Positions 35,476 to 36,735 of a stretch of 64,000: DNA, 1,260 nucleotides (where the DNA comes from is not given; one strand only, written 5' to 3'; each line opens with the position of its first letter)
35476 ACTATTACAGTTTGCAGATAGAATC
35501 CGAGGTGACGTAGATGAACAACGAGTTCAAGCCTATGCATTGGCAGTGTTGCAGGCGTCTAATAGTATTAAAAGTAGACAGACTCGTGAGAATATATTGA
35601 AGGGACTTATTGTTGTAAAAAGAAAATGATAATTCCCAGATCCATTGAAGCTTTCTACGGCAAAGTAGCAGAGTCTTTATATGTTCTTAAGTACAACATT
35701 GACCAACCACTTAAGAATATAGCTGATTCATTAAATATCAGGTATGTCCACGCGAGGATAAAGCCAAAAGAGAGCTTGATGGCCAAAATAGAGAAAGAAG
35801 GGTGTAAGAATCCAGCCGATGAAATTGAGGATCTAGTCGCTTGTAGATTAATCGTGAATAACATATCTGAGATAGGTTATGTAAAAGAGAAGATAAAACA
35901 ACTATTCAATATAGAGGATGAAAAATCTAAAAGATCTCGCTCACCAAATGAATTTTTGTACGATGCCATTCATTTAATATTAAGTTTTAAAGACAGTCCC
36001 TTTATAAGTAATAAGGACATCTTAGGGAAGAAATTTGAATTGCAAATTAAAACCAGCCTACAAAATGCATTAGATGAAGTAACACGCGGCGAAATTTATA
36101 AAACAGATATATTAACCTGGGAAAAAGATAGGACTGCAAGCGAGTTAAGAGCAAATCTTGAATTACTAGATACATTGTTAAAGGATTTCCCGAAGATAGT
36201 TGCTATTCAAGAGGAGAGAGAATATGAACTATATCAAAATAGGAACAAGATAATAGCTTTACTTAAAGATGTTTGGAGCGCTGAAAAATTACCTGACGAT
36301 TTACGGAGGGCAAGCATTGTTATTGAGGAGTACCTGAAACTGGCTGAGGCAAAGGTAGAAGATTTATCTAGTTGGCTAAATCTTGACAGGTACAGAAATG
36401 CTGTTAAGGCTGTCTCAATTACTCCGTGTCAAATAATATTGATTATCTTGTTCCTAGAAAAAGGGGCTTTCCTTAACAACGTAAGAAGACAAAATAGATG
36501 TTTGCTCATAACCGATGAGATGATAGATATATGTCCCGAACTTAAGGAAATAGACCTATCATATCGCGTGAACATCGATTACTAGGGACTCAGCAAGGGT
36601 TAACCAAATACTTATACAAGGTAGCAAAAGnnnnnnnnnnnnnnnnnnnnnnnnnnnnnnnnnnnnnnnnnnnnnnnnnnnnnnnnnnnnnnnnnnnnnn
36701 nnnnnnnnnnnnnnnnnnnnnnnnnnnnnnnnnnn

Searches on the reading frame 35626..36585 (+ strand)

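Call 3: search_protein_families(library=pfam, proteins=[window:35626-36585:+], max_evalue=1)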
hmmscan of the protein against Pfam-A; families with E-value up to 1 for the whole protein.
window:35626-36585:+ (319 aa): 4 families
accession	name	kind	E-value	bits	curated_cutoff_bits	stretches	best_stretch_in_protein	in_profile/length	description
PF04607.23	RelA_SpoT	-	2e-13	51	27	1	44-160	2-110/113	Region found in RelA / SpoT proteins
PF09177.16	STX6_10_61_N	-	0.067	14.2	29.4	1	160-203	35-74/99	Syntaxin 6/10/61, N-terminal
PF20686.2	CsoSCA_cat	-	0.09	12.6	21.5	1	38-92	176-229/236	Carboxysome Shell Carbonic Anhydrase, catalytic domain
PF00239.26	Resolvase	-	0.15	12.6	23.3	1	142-211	49-114/145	Resolvase, N terminal domain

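Call 4: search_protein_families(library=padloc, proteins=[window:35626-36585:+], max_evalue=1)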
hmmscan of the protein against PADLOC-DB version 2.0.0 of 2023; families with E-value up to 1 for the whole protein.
window:35626-36585:+ (319 aa): 1 family
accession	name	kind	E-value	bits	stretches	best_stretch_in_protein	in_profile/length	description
PDLC04999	PDC-S33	-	1.2e-11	42.7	1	37-148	64-173/349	-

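Call 5: search_protein_families(library=ncbifam, proteins=[window:35626-36585:+], max_evalue=1)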
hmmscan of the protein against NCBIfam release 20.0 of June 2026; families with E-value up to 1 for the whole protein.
window:35626-36585:+ (319 aa): 2 families
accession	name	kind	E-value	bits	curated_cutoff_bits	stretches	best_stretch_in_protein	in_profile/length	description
NF053588.1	GTPPhKinYjbM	equivalog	4.3e-05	23.4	320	1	11-148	10-147/201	GTP diphosphokinase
NF040716.1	YcaO_for_S12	equivalog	0.036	12.5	700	1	156-255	389-484/571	30S ribosomal protein S12 methylthiotransferase accessory factor YcaO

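Call 50: search_protein_families(library=phrogs, proteins=[window:35626-36585:+], max_evalue=0.1)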
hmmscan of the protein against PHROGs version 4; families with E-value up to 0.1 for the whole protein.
window:35626-36585:+ (319 aa): 3 families
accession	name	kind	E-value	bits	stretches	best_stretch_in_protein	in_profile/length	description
phrog_9640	-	unknown function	2.6e-12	47.7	1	33-203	35-216/365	-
phrog_4773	-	unknown function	2.3e-10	41.1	1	25-148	54-177/353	-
phrog_32462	-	unknown function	1.7e-09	38.2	1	42-220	50-228/330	-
